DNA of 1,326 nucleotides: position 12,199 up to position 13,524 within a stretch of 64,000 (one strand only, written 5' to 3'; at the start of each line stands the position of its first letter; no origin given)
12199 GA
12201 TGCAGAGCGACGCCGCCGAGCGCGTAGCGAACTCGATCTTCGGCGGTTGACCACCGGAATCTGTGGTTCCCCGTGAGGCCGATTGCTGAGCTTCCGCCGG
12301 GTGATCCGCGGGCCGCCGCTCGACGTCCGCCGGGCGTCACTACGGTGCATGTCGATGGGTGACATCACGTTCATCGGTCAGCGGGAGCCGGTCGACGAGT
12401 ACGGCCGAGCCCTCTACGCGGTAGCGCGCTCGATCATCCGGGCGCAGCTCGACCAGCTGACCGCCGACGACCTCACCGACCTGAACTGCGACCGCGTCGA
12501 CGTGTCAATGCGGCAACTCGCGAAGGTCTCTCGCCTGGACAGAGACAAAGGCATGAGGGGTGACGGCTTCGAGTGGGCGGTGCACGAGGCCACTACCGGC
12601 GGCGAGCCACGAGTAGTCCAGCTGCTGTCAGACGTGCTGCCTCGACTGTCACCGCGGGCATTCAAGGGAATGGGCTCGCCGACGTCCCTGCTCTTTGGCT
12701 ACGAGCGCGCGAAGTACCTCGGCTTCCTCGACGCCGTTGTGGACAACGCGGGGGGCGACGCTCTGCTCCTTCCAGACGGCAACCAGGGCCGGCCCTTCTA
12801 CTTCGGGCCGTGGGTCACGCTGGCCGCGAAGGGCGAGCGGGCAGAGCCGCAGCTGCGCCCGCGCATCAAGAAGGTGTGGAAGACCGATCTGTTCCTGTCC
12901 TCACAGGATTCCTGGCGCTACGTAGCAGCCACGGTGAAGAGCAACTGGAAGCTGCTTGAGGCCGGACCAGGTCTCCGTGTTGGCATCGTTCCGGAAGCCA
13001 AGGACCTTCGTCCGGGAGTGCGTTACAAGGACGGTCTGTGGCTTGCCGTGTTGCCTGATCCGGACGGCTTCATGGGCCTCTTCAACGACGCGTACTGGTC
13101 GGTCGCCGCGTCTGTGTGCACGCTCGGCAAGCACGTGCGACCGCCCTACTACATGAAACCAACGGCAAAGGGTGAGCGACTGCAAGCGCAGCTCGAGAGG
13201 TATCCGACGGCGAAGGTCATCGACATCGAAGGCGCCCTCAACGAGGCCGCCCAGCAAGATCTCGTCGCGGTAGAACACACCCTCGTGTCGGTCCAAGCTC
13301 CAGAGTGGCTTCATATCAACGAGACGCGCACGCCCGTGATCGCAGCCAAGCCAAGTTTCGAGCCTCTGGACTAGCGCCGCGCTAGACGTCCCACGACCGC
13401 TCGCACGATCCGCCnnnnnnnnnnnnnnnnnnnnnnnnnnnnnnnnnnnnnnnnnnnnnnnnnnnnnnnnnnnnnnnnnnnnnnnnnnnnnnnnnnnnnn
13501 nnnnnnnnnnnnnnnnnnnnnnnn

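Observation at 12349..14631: Uncharacterised three-gene cargo between integrase and tRNA: a candidate novel defence module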

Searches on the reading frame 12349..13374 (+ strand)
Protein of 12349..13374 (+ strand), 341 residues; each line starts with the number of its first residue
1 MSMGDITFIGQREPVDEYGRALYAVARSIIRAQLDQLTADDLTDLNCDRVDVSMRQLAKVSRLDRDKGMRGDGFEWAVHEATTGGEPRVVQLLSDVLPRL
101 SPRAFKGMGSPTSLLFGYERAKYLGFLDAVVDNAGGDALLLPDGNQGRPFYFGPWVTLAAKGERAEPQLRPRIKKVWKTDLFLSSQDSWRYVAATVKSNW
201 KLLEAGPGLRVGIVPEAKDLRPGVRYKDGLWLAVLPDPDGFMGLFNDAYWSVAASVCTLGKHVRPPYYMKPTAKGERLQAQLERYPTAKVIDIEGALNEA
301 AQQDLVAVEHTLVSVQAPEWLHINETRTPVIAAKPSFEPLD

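Call 4: search_protein_families(library=pfam, proteins=[window:12349-13374:+], max_evalue=0.1)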
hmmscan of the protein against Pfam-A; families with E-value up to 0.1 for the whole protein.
window:12349-13374:+ (341 aa): 1 family
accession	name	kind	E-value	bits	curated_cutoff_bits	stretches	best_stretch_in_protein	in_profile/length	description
PF07575.19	Nucleopor_Nup85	-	0.013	14.6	22.1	1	249-324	366-431/557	Nup85 Nucleoporin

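Call 5: search_protein_families(library=ncbifam, proteins=[window:12349-13374:+], max_evalue=0.1)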
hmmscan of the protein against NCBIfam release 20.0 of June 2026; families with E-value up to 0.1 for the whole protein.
window:12349-13374:+ (341 aa): 0 families

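Call 6: search_protein_families(library=padloc, proteins=[window:12349-13374:+], max_evalue=0.1)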
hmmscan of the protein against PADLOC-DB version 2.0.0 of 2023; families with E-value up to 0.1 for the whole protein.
window:12349-13374:+ (341 aa): 0 families

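Call 8: search_protein_families(library=phrogs, proteins=[window:12349-13374:+], max_evalue=0.1)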
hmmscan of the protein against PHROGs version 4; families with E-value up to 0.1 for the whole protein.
window:12349-13374:+ (341 aa): 1 family
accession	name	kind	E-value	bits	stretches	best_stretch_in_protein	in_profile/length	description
phrog_30306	-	unknown function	1.1e-94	318.7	1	5-340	16-362/364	-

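Call 20: find_homologous_proteins(query=window:12349-13374:+)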
Query window:12349-13374:+ (341 aa): 690 proteins with E <= 0.001 among 5968 candidates; the best 120 are listed.
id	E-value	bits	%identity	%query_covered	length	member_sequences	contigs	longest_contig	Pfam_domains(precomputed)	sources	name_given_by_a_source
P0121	3.6e-219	745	95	99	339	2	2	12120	-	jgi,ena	jgi:hypothetical protein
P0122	2.9e-200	683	86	99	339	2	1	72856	-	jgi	jgi:hypothetical protein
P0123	9.8e-197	671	84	100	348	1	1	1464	-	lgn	-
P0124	4.6e-195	666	85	99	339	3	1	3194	-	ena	-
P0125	2.9e-194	663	85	99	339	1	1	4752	-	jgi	jgi:hypothetical protein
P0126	1.8e-178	611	79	98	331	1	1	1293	-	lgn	-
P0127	7.1e-176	603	77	99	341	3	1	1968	-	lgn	-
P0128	5.0e-175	600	78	99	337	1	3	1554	-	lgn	-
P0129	1.3e-174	598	76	99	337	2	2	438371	-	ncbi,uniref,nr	ncbi:hypothetical protein [Streptomyces sp. PHES57]|uniref:hypothetical protein n=1 Tax=Streptomyces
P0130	6.0e-172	590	75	99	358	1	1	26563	-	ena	-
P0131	4.2e-170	584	74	99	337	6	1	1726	-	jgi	-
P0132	1.5e-169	582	75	99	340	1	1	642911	-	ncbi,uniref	ncbi:hypothetical protein [Nonomuraea sp. NPDC049725]|uniref:hypothetical protein n=1 Tax=Nonomuraea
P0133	1.1e-168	579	75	99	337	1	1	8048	-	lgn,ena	-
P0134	4.2e-168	577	74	99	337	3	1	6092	-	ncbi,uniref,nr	ncbi:hypothetical protein [Streptomyces sp. SBT349]|uniref:hypothetical protein n=1 Tax=Streptomyces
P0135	1.2e-166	572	74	100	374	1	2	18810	-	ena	-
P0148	4.8e-154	531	70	99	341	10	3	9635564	-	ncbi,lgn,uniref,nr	ncbi:hypothetical protein KBP30_27855 [Streptomyces sp. Go40/10]|uniref:hypothetical protein n=1 Tax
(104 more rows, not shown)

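Call 35: find_encoding_contigs(protein=P0122, flank=10000, max_places=4)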
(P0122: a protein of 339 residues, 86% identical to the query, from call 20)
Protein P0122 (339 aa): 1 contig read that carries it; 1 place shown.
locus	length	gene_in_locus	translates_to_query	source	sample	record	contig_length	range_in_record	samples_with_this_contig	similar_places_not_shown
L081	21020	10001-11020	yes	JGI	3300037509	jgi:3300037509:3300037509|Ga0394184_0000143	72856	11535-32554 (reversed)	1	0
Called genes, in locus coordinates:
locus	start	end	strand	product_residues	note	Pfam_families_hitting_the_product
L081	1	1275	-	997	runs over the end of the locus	PF02653:BPD_transp_2, PF00005:ABC_tran, PF12399:BCA_ABC_TP_C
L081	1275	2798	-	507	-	PF13458:Peripla_BP_6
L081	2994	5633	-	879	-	-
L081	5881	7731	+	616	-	PF02012:BNR (faint), PF15902:Sortilin-Vps10 (faint)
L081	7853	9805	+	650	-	PF06241:Castor_Poll_mid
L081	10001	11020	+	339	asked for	-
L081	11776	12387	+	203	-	PF16976:RcpC (faint), PF08666:SAF (weak)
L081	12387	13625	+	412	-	-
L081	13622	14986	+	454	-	PF00437:T2SSE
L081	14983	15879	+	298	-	-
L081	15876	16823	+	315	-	PF00482:T2SSF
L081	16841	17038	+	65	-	-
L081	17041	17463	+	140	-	-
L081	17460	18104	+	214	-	-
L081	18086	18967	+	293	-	-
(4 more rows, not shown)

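Call 36: find_encoding_contigs(protein=P0148, flank=10000, max_places=4)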
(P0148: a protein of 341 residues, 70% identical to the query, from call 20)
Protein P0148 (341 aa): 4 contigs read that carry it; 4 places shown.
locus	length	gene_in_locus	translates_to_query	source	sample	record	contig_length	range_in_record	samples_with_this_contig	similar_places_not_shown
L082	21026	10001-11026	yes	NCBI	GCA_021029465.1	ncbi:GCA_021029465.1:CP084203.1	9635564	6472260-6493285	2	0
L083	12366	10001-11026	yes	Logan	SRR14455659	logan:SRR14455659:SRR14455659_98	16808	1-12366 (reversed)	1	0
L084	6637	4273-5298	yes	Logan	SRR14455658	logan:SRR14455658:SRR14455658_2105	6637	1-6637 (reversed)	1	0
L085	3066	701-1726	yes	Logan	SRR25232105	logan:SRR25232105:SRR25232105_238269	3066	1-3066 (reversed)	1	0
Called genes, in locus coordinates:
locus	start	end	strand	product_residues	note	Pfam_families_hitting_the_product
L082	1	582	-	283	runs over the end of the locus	-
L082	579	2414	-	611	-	PF00005:ABC_tran, PF03193:RsgA_GTPase (faint), PF13481:AAA_25 (faint), PF13555:AAA_29 (faint), PF20703:nSTAND1 (faint), PF13191:AAA_16 (weak), PF00005:ABC_tran, PF13304:AAA_21, +3 more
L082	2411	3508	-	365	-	PF02361:CbiQ (weak)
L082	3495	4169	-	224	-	PF28005:SCO2322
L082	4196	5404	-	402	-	PF13243:SQHop_cyclase_C (faint)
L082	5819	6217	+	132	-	-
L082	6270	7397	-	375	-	PF18603:LAL_C2 (weak)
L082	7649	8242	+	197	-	-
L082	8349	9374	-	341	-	PF00753:Lactamase_B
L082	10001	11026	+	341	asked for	-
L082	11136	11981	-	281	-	PF14015:DUF4231 (weak)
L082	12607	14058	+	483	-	PF00171:Aldedh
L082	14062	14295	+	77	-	PF13459:Fer4_15, PF13370:Fer4_13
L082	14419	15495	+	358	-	PF05834:Lycopene_cycl (faint), PF07992:Pyr_redox_2, PF13450:NAD_binding_8 (faint), PF13454:NAD_binding_9 (faint)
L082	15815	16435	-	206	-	PF00440:TetR_N, PF17925:TetR_C_20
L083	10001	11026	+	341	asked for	-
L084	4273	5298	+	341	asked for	-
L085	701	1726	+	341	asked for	-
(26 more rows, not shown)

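Call 44: search_protein_representatives(protein=window:12349-13374:+)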
Query: 341 residues. Proteins with E-value up to 0.001 (for the whole library): 181; up to 1e-10: 101; up to 1e-30: 24. The best 150 are listed.
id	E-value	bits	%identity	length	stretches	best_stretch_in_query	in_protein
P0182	4.7e-147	506.2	66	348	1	3-341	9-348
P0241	2.1e-91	323.1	64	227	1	114-340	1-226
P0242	3.1e-70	253.6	64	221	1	25-219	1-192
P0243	1.9e-62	227.9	45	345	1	10-331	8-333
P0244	7.4e-62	226.0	60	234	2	5-184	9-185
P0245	1.5e-60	221.7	80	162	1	54-176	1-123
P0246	1.1e-56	209.0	81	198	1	3-122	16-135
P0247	2.0e-55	204.9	52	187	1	158-338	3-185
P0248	3.9e-55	203.9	58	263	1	121-299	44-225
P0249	5.8e-51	190.2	59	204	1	6-166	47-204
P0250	8.7e-51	189.6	65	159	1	3-144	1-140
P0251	4.9e-41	157.5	61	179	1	34-162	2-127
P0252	8.3e-41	156.8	61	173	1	4-125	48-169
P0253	5.9e-40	154.0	65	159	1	158-273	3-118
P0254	4.0e-39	151.3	40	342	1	51-323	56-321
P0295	1.2e-15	74.1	32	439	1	10-271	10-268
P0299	3.0e-15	72.7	30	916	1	10-318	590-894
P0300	8.4e-15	71.3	28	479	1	20-324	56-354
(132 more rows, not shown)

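Call 50: search_solved_structures(query=A3, max_evalue=1)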
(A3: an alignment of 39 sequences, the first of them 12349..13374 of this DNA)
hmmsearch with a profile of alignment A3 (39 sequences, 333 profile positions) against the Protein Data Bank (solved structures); distinct sequences matched with E-value up to 1: 5.
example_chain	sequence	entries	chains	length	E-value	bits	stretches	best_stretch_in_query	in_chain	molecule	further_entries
9fa0_B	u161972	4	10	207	0.0068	18.7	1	233-281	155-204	ScoC | HTH-type transcriptional regulator Hpr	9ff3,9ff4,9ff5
5y6o_A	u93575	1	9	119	0.56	12.4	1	90-166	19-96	Death domain-associated protein 6,Transcriptional regulator ATRX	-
5grq_A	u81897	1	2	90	0.72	12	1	90-164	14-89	Death domain-associated protein 6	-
2kzs_A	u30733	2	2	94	0.82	11.8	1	90-164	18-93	Death-associated protein 6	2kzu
5y18_A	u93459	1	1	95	0.85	11.8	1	90-164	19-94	Death domain-associated protein 6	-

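Call 56: predict_structure(alignment_id=A3)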
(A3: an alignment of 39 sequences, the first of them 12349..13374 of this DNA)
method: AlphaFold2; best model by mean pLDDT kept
length: 341 residues; sequences in the alignment: 39
mean_pLDDT: 88.2   pTM: 0.86
mean pLDDT of the five models: 88.2, 85.9, 84.3, 83.5, 82.6
residues with pLDDT >= 90: 226; 70-90: 82; 50-70: 25; < 50: 8
segments of 3 or more residues with pLDDT < 50: 321-325
pLDDT, mean of each block of 10 residues (from residue 1): 76 94 97 92 96 96 70 90 93 96 93 88 67 83 83 86 93 94 93 94 94 95 96 93 92 94 82 95 98 98 93 58 55 83 63
secondary structure, 60 per line:
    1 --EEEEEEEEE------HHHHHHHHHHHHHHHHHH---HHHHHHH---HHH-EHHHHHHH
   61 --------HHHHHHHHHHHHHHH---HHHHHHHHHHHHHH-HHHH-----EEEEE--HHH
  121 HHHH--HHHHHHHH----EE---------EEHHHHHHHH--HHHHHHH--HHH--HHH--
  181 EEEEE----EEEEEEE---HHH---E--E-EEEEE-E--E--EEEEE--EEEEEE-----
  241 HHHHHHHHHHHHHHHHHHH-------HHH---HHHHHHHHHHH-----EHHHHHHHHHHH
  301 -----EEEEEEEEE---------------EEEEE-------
elements in order: E3-11 H18-35 H39-45 H54-60 H69-83 H87-100 H102-105 E111-115 H118-124 H127-134 H152-159 H162-168 E181-185 E190-196 E211-215 E223-227 E230-235 H241-259 H273-283 H290-300 E306-314 E330-334

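Call 59: fold_search(model_id=the predicted structure, library=pdb)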
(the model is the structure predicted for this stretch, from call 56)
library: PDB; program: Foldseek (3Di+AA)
matches with E <= 10: 115; with E <= 0.001: 0
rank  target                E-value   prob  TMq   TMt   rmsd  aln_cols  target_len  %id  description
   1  7b53_B                4.0e-01  0.18  0.11  0.08   7.3        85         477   10  Crystal structure of MurE from E.coli (released 2020-12-16)
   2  1e8c_B                6.8e-01  0.16  0.11  0.08   8.4        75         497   12  Structure of MurE the UDP-N-acetylmuramyl tripeptide synthetase from E. coli (released 2001-09-13)
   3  6hz4_N                6.8e-01  0.10  0.11  0.21   7.4        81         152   10  Structure of McrBC without DNA binding domains (one half of the full complex) (released 2019-07-24)
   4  6ut7_G                8.1e-01  0.14  0.13  0.11   6.9        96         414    8  Fitted model for the tetradecameric assembly of Thermococcus gammatolerans McrB AAA+ hexamers with bound McrC (released 2020-10-21)
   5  2iw4_A                1.2e+00  0.02  0.09  0.10  13.5       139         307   10  CRYSTAL STRUCTURE OF BASILLUS SUBTILIS FAMILY II INORGANIC PYROPHOSPHATASE MUTANT, H98Q, IN COMPLEX WITH PNP (released 2006-11-07)
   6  1k20_A                1.5e+00  0.02  0.10  0.10  13.6       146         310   10  Inorganic Pyrophosphatase (family II) from Streptococcus gordonii at 1.5 A resolution (released 2001-10-31)
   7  7vsr_M                1.5e+00  0.06  0.10  0.12   7.1        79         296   11  Structure of McrBC (stalkless mutant) (released 2023-02-15)
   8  2iw4_B                1.6e+00  0.03  0.09  0.10  11.8       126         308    8  CRYSTAL STRUCTURE OF BASILLUS SUBTILIS FAMILY II INORGANIC PYROPHOSPHATASE MUTANT, H98Q, IN COMPLEX WITH PNP (released 2006-11-07)
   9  4rpa_A                1.7e+00  0.03  0.12  0.12  12.2       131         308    9  Crystal structure of inorganic pyrophosphatase from Staphylococcus aureus in complex with Mn2+ (released 2015-01-21)
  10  8fmy_A                1.7e+00  0.01  0.07  0.06  16.5       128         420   11  Mojiang virus F ectodomain in prefusion form (released 2023-06-28)
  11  2nqm_A                1.8e+00  0.02  0.07  0.07  12.8        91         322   12  MoeA T100A mutant (released 2007-01-16)
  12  7b6i_B                2.1e+00  0.10  0.10  0.08   8.5        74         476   12  Crystal structure of MurE from E.coli in complex with Z1373445602 (released 2020-12-23)
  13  4ger_A                2.1e+00  0.02  0.08  0.08  15.0        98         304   14  Crystal structure of Gentlyase, the neutral metalloprotease of Paenibacillus polymyxa (released 2013-01-02)
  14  1esp                  2.2e+00  0.02  0.09  0.09  15.4       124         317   10  NEUTRAL PROTEASE MUTANT E144S (released 1995-12-07)
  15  6r0j_MODEL_1_A        2.5e+00  0.01  0.08  0.12  13.9       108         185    7  The N-terminal domain of rhomboid protease YqgP (released 2020-01-08)
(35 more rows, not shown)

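Call 60: search_dna_similar(query=window:12349-13374:+, collection=phages, mode=protein, max_rows=25)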
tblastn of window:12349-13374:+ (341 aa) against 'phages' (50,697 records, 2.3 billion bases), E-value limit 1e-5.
Records with a match: 3; places in all: 3; records where one place covers at least 80% of the query: 3.
Best place of each record, by identity: <60% 3.
By first word of the organism name: Pseudomonas 3.
By host as written in the record: Pseudomonas aeruginosa HIM-6 2; Pseudomonas aeruginosa 1.
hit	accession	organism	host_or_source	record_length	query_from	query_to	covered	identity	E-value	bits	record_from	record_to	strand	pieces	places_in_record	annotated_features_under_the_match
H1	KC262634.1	Pseudomonas phage H66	Pseudomonas aeruginosa HIM-6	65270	6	341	99%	54.3%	1e-106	347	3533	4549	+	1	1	hypothetical protein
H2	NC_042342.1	Pseudomonas phage H66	Pseudomonas aeruginosa HIM-6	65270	6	341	99%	54.3%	1e-106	347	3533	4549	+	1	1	hypothetical protein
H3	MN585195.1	Pseudomonas phage AUS531phi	Pseudomonas aeruginosa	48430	11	315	89%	28.0%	4e-16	86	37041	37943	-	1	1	hypothetical protein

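Call 62: get_annotated_region(hit=H1, flank=5000)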
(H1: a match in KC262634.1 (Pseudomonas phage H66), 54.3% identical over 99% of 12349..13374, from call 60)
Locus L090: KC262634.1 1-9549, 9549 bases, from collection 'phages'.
description: Pseudomonas phage H66, complete genome.
organism: Pseudomonas phage H66 (NCBI taxid 2928683)
taxonomy: Viruses; Duplodnaviria; Heunggongvirae; Uroviricota; Caudoviricetes; Hollowayvirus; Hollowayvirus H66
host: Pseudomonas aeruginosa HIM-6; source: -; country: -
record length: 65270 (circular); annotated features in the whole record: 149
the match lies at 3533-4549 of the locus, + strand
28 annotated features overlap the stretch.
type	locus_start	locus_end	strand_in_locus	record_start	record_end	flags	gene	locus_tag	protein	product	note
CDS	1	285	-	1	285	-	-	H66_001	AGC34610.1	putative transcriptional regulator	similar to GAA18459, PF11112, and transcription regulator PrtN domain (IPR020518); possibly involved in pyocin synthesis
regulatory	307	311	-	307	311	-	-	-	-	ribosome_binding_site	-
CDS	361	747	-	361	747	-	-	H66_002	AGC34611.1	hypothetical protein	Near-ORFan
CDS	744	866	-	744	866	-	-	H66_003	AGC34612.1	hypothetical protein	contains transmembrane helix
regulatory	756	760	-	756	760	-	-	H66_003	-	ribosome_binding_site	-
CDS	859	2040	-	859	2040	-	-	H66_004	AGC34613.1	hypothetical protein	-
regulatory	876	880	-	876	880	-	-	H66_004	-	ribosome_binding_site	-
regulatory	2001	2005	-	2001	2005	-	-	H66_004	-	ribosome_binding_site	-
CDS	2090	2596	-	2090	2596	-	-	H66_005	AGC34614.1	hypothetical protein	Near-ORFan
regulatory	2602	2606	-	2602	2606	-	-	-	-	ribosome_binding_site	-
regulatory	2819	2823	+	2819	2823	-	-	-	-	ribosome_binding_site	-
CDS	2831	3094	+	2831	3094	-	-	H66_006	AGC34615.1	hypothetical protein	Near-ORFan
regulatory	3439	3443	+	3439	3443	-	-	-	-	ribosome_binding_site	-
CDS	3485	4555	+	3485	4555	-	-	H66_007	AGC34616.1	hypothetical protein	-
CDS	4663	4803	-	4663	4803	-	-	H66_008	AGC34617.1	hypothetical protein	similar to C5 cytosine specific DNA methylase domain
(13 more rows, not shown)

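Call 63: get_annotated_region(hit=H3, flank=5000)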
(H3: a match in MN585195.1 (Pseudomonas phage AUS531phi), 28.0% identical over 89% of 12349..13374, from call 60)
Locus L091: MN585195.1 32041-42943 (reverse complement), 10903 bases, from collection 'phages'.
description: Pseudomonas phage AUS531phi, complete genome.
organism: Pseudomonas phage AUS531phi (NCBI taxid 2663264)
taxonomy: Viruses; Duplodnaviria; Heunggongvirae; Uroviricota; Caudoviricetes
host: Pseudomonas aeruginosa; source: -; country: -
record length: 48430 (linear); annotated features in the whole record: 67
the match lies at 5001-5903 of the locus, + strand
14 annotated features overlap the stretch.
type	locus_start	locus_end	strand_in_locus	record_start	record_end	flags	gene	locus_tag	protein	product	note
CDS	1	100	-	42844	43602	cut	-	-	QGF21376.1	hypothetical protein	-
CDS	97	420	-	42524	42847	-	-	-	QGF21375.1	protein of unknown function DUF4406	DUF4406 TIR2 superfamily, phage protein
CDS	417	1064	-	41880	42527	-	-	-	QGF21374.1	protein of unknown function DUF550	DUF550 domain-containing protein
CDS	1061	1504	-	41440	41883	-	-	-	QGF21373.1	tail L superfamily protein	-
CDS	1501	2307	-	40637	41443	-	-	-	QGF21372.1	DNA methyltransferase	-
CDS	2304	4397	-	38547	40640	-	-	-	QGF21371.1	C-5 cytosine-specific DNA methylase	-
CDS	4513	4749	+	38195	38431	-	-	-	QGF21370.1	hypothetical protein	-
CDS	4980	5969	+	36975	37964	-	-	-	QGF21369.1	hypothetical protein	-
CDS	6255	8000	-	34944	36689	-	-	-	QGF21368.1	chromosome segregation protein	chromosome segregation protein SMC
CDS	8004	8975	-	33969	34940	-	-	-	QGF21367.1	cell division protein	cell division protein FtsK, DNA translocase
CDS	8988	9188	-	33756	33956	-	-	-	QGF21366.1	hypothetical protein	-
CDS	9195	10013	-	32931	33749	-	-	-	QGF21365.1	RecT superfamily protein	-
CDS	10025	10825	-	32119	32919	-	-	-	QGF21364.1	PD-(D/E)XK nuclease superfamily protein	PD-(D/E)XK nuclease superfamily; Cas 4 (CRISPR cas)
CDS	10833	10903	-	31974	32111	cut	-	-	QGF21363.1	hypothetical protein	-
